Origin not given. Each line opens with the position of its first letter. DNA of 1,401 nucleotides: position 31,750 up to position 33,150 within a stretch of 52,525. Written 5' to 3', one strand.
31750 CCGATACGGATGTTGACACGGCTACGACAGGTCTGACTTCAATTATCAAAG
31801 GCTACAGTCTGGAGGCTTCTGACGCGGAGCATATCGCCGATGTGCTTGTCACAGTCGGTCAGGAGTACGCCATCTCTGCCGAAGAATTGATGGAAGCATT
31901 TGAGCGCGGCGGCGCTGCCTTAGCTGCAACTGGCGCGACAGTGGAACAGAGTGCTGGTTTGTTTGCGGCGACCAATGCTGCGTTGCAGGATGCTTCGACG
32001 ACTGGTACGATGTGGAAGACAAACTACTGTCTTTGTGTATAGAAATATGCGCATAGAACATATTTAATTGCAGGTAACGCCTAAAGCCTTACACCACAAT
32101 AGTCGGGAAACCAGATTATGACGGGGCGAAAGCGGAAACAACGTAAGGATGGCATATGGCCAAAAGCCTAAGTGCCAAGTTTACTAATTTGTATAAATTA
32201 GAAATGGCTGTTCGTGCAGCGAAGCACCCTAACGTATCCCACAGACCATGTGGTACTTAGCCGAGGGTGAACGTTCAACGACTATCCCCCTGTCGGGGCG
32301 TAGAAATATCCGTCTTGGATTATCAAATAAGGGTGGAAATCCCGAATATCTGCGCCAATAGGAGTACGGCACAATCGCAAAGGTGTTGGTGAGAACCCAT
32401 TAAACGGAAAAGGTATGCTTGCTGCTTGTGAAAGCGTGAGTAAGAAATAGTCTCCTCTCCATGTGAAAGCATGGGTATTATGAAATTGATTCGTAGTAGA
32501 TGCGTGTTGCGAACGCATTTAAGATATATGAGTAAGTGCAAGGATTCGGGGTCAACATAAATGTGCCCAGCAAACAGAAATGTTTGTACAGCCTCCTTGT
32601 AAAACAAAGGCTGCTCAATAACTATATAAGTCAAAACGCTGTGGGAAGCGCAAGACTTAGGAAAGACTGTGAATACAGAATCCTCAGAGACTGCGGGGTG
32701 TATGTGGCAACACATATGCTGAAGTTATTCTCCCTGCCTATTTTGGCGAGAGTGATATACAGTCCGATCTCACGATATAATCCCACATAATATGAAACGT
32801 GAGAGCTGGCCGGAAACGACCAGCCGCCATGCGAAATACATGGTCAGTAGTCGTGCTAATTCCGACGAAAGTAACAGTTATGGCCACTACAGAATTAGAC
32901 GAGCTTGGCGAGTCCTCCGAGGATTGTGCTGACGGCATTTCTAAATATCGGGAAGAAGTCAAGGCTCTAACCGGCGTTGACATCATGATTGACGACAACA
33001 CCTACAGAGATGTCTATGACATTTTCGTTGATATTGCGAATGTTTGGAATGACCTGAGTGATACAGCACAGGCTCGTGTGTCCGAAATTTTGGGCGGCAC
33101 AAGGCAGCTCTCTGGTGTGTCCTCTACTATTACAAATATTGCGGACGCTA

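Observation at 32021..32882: A 22-nt micro-exon between two back-to-back introns encodes the missing VSARIRG of the TMP core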

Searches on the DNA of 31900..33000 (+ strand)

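Call 4: search_rna_families(source=window, start=31900, end=33000, threshold=evalue, max_evalue=10, show_alignments=6)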
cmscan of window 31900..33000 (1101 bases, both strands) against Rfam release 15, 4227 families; matches with E-value up to 10: 1.
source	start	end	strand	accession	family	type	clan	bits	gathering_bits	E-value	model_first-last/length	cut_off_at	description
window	32024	32475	+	RF00028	Intron_gpI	Intron;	-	36.3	50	2.1e-07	1-253/253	no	Group I catalytic intron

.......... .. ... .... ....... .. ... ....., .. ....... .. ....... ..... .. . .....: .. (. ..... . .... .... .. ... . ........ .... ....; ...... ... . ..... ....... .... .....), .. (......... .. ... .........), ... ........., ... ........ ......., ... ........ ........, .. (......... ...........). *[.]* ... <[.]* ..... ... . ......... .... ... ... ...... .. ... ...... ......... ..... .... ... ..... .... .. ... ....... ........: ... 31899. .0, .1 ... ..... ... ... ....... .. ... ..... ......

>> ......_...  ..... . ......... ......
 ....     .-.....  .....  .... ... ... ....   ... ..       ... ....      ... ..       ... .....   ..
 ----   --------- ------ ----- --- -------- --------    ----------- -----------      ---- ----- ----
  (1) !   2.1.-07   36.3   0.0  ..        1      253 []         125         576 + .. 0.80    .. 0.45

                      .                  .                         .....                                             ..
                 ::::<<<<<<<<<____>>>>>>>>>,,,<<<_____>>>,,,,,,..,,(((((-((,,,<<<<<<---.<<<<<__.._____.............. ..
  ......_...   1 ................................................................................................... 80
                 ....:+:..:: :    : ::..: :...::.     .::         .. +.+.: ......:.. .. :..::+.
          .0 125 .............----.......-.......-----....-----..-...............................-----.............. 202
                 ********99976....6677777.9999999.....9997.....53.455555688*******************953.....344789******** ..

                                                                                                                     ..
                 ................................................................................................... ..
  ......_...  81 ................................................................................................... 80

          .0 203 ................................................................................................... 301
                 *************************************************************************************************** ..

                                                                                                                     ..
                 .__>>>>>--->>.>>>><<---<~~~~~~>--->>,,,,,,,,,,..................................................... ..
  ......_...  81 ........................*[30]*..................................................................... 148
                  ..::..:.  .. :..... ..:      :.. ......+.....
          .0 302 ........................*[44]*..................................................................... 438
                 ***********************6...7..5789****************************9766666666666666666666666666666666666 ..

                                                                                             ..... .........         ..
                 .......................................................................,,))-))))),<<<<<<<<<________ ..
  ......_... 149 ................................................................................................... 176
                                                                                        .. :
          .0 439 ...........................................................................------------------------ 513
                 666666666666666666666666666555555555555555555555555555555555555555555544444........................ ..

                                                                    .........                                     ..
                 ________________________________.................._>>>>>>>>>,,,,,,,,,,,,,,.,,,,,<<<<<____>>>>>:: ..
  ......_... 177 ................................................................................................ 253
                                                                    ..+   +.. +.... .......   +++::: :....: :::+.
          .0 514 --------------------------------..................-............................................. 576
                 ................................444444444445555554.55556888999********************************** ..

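Call 6: search_rna_families(source=window, start=32520, end=32900, threshold=evalue, max_evalue=10, show_alignments=5)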
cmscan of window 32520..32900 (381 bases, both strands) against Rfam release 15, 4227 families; matches with E-value up to 10: 3.
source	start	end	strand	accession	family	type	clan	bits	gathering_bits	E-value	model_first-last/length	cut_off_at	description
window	32581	32798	+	RF01807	GIR1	Gene; ribozyme;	-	15.5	100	0.22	1-201/201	no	GIR1 branching ribozyme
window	32566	32717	+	RF02195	TP53TG1_1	Gene; lncRNA;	-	12.4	40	4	1-153/153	no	TP53 target 1 conserved region 1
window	32627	32692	+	RF00028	Intron_gpI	Intron;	-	9.2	50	9.9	60-147/253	no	Group I catalytic intron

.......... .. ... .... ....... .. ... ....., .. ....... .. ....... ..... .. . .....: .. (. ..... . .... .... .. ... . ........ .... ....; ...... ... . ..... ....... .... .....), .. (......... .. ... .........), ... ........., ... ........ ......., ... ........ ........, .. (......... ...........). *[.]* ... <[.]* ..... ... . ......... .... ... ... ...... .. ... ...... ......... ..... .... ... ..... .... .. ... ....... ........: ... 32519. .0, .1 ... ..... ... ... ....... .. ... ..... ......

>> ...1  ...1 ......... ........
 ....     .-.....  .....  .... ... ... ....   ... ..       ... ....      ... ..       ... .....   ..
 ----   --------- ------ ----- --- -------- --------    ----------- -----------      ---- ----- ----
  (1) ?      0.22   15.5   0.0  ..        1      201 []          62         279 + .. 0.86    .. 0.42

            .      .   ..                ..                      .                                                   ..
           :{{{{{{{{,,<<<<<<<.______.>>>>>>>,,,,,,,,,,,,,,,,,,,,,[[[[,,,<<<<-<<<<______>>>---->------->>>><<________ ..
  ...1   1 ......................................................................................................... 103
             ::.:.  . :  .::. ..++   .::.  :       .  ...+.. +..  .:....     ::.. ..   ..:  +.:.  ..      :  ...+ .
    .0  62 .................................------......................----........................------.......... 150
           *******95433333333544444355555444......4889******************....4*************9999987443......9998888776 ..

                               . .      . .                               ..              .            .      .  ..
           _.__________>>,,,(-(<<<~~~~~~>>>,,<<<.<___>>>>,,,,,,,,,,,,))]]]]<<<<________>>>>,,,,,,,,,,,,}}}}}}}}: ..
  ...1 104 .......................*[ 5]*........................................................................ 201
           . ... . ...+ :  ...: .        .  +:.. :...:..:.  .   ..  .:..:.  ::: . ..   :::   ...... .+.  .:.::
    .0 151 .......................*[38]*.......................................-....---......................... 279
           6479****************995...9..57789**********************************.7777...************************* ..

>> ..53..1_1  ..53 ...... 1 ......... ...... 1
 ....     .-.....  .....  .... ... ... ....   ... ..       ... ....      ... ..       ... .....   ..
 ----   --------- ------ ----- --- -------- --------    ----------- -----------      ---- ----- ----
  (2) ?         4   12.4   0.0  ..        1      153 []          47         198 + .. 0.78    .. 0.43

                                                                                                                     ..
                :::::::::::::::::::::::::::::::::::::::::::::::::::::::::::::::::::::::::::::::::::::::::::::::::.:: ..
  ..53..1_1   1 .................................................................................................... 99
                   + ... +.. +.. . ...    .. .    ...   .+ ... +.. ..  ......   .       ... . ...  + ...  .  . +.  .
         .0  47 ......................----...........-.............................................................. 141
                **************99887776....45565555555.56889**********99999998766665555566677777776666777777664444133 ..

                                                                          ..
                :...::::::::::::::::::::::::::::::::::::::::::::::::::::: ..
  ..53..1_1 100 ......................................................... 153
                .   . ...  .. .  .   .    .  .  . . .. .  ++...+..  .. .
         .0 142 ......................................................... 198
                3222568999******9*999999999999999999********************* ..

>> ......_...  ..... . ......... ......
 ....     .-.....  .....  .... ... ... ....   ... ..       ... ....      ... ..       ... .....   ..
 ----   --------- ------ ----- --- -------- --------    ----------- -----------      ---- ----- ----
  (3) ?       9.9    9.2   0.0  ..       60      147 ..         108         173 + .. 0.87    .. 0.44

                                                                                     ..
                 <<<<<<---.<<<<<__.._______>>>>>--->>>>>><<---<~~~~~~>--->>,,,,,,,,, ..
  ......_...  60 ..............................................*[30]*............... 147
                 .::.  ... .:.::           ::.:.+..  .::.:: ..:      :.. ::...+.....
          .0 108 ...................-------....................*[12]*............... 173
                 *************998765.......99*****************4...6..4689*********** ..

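Call 18: search_dna_similar(query=window:32553-32882:+, collection=phages, mode=distant, max_evalue=0.01)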
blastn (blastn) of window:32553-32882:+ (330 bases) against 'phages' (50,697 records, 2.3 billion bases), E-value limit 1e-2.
Records with a match: 2; places in all: 2; records where one place covers at least 80% of the query: 0.
Best place of each record, by identity: 60-80% 2.
By first word of the organism name: Thomasclavelia 2.
By host as written in the record: Thomasclavelia ramosa YY17 2.
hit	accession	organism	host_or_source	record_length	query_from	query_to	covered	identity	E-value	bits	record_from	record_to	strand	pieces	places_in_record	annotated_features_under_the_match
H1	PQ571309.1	Thomasclavelia phage TR-TP1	Thomasclavelia ramosa YY17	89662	120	229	33%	73.6%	4e-6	58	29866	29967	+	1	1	HNH endonuclease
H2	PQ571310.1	Thomasclavelia phage TR-TP2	Thomasclavelia ramosa YY17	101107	120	229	33%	73.6%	4e-6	58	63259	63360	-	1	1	HNH endonuclease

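Call 19: search_dna_similar(query=window:32021-32530:+, collection=phages, mode=distant, max_evalue=0.01)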
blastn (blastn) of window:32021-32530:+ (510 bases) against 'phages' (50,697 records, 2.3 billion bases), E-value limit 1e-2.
Records with a match: 10; places in all: 24; records where one place covers at least 80% of the query: 1.
Best place of each record, by identity: 80-90% 1; 60-80% 9.
By first word of the organism name: Bacillus 7; Clostridium 2; Bacteriophage 1.
By host as written in the record: Bacillus subtilis 4; Clostridium botulinum type C strain C-Stockholm 2; Bacillus subtilis subsp. subtilis 168 2; - 1; Bacillus sp 1.
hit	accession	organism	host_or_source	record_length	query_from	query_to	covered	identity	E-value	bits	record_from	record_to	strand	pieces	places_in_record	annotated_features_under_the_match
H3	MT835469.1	Bacteriophage sp.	human fecal samples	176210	8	452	87%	68.9%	2e-30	139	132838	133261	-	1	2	record has no annotation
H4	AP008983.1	Clostridium phage c-st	Clostridium botulinum type C strain ...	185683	44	136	18%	75.8%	2e-5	56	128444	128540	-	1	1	none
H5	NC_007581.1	Clostridium phage c-st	Clostridium botulinum type C strain ...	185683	44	136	18%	75.8%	2e-5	56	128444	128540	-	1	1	none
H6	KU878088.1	Bacillus phage AR9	Bacillus subtilis subsp. subtilis 168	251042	336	400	13%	76.8%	3e-3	49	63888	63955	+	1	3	hypothetical protein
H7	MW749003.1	Bacillus phage vB_BspM_Internexus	Bacillus sp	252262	336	400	13%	76.8%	3e-3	49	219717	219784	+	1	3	none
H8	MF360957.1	Bacillus phage PBS1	Bacillus subtilis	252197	336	400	13%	76.8%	3e-3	49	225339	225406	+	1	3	270: homing endonuclease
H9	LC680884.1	Bacillus phage PBS1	Bacillus subtilis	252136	336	400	13%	76.8%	3e-3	49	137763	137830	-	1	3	hypothetical protein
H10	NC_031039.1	Bacillus phage AR9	Bacillus subtilis subsp. subtilis 168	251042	336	400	13%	76.8%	3e-3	49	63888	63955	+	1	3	hydrolase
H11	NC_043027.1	Bacillus phage PBS1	Bacillus subtilis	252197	336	400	13%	76.8%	3e-3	49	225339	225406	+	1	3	270: HNH endonuclease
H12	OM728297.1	Bacillus phage vB_BsuM-Goe21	Bacillus subtilis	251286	336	393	11%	81.0%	3e-4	53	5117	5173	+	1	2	hypothetical protein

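Call 20: get_annotated_region(hit=H1, flank=2500)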
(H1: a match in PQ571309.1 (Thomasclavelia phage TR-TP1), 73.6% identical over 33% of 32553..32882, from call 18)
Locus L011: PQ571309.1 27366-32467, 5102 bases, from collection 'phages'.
description: Thomasclavelia phage TR-TP1, complete genome.
organism: Thomasclavelia phage TR-TP1 (NCBI taxid 3385257)
taxonomy: Viruses
host: Thomasclavelia ramosa YY17; source: human fecal sample; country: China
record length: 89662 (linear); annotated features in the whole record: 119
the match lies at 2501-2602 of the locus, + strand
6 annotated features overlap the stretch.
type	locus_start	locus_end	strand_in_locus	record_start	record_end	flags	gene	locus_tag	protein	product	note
CDS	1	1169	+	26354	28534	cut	-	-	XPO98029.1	tail length tape measure protein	TR-TP1_gp29; TR-TP1_gp29; None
CDS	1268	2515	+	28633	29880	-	-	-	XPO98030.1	HNH endonuclease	TR-TP1_gp30; TR-TP1_gp30; Annot2=(structure alignment-afuniprot50) AF-A0A4R1ASL1-F1-model_v4 DUF2726 domain-containing ...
CDS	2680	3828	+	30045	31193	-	-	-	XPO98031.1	hypothetical protein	TR-TP1_gp31; TR-TP1_gp31; None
CDS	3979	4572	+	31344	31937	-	-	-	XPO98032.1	hypothetical protein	TR-TP1_gp32; TR-TP1_gp32; None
CDS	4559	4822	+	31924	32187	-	-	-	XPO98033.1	hypothetical protein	TR-TP1_gp33; TR-TP1_gp33; None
CDS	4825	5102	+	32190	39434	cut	-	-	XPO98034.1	tail fiber protein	TR-TP1_gp34; TR-TP1_gp34; None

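Call 21: get_annotated_region(hit=H3, flank=2500)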
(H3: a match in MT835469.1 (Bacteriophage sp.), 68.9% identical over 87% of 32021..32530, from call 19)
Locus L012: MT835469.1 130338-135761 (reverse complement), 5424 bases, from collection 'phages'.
description: UNVERIFIED: Bacteriophage sp. clone scaffold_0 genomic sequence.
organism: Bacteriophage sp. (NCBI taxid 38018)
taxonomy: Viruses
host: -; source: human fecal samples; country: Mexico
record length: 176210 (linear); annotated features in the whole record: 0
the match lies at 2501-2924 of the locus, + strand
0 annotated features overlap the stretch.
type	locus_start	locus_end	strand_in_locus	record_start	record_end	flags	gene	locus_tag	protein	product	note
